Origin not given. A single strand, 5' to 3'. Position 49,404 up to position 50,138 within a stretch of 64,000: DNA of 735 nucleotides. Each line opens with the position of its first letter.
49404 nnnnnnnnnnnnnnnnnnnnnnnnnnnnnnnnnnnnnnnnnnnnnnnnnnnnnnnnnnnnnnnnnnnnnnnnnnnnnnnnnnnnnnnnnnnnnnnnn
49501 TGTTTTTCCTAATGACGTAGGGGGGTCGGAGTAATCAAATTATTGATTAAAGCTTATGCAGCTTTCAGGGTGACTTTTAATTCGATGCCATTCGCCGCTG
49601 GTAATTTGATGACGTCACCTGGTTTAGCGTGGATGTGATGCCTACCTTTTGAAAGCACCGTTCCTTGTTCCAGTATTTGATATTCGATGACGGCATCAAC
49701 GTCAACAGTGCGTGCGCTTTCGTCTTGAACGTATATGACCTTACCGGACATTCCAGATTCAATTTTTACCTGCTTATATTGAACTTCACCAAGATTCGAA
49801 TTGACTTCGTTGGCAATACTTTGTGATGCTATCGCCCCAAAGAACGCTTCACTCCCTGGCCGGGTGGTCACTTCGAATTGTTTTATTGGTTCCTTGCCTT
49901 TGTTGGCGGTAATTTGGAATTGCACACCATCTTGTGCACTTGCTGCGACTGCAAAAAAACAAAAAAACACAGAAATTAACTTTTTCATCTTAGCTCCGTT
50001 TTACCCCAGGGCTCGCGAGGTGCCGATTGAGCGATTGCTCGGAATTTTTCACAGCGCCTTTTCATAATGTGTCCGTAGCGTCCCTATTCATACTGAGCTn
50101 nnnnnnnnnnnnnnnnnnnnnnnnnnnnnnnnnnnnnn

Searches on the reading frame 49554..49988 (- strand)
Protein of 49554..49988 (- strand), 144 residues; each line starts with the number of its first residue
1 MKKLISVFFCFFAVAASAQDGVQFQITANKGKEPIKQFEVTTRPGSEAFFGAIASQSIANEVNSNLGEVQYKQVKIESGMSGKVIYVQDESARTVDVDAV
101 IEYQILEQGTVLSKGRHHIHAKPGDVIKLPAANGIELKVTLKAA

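Call 8: search_protein_families(library=pfam, proteins=[window:49554-49988:-], max_evalue=0.01)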
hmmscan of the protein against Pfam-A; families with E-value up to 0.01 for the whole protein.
window:49554-49988:- (144 aa): 0 families

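Call 39: search_protein_families(library=ncbifam, proteins=[window:49554-49988:-], max_evalue=0.01)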
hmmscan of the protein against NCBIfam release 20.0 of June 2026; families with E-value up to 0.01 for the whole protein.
window:49554-49988:- (144 aa): 1 family
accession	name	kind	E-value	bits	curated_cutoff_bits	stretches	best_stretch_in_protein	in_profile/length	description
TIGR00158.1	L9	equivalog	0.01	16.4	58.6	0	33-80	72-120/148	50S ribosomal protein L9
